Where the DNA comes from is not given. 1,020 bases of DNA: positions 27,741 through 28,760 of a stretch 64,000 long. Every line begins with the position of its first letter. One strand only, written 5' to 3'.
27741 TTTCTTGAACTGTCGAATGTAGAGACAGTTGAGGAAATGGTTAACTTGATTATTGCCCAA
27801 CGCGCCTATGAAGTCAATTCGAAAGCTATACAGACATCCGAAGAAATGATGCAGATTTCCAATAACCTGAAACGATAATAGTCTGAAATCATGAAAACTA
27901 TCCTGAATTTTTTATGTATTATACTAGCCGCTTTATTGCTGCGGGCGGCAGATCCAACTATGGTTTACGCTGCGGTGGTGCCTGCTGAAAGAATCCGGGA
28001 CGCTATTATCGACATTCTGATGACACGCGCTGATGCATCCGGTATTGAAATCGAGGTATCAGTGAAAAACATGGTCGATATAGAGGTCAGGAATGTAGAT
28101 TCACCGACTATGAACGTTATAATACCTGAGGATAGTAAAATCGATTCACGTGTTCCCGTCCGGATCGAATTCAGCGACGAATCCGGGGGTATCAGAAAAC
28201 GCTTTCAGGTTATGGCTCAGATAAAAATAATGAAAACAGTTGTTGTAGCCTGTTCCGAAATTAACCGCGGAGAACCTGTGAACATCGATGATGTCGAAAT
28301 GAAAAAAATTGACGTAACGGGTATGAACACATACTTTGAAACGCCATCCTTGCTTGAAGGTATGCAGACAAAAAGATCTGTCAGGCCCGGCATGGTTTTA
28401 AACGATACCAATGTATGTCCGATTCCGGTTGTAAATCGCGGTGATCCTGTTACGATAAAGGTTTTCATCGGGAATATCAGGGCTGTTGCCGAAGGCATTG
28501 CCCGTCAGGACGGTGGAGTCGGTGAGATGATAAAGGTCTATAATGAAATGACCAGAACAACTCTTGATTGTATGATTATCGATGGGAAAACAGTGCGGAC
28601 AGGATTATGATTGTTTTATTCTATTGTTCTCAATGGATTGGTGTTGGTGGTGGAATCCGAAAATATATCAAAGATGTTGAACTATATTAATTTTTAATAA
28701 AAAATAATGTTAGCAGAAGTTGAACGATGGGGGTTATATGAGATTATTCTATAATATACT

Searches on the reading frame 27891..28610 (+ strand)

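Call 8: search_protein_families(library=pfam, proteins=[window:27891-28610:+], max_evalue=0.01)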
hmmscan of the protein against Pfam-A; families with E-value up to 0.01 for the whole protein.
window:27891-28610:+ (239 aa): 3 families
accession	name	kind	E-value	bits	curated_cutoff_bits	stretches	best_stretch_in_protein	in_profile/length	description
PF13144.11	ChapFlgA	-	4.4e-22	78.9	23.8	1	116-236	2-121/122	Chaperone for flagella basal body P-ring formation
PF08666.17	SAF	-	5.8e-06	27.2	21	1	116-175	2-62/63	SAF domain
PF17656.6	ChapFlgA_N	-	0.0014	19.4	27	1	35-112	1-76/77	FlgA N-terminal domain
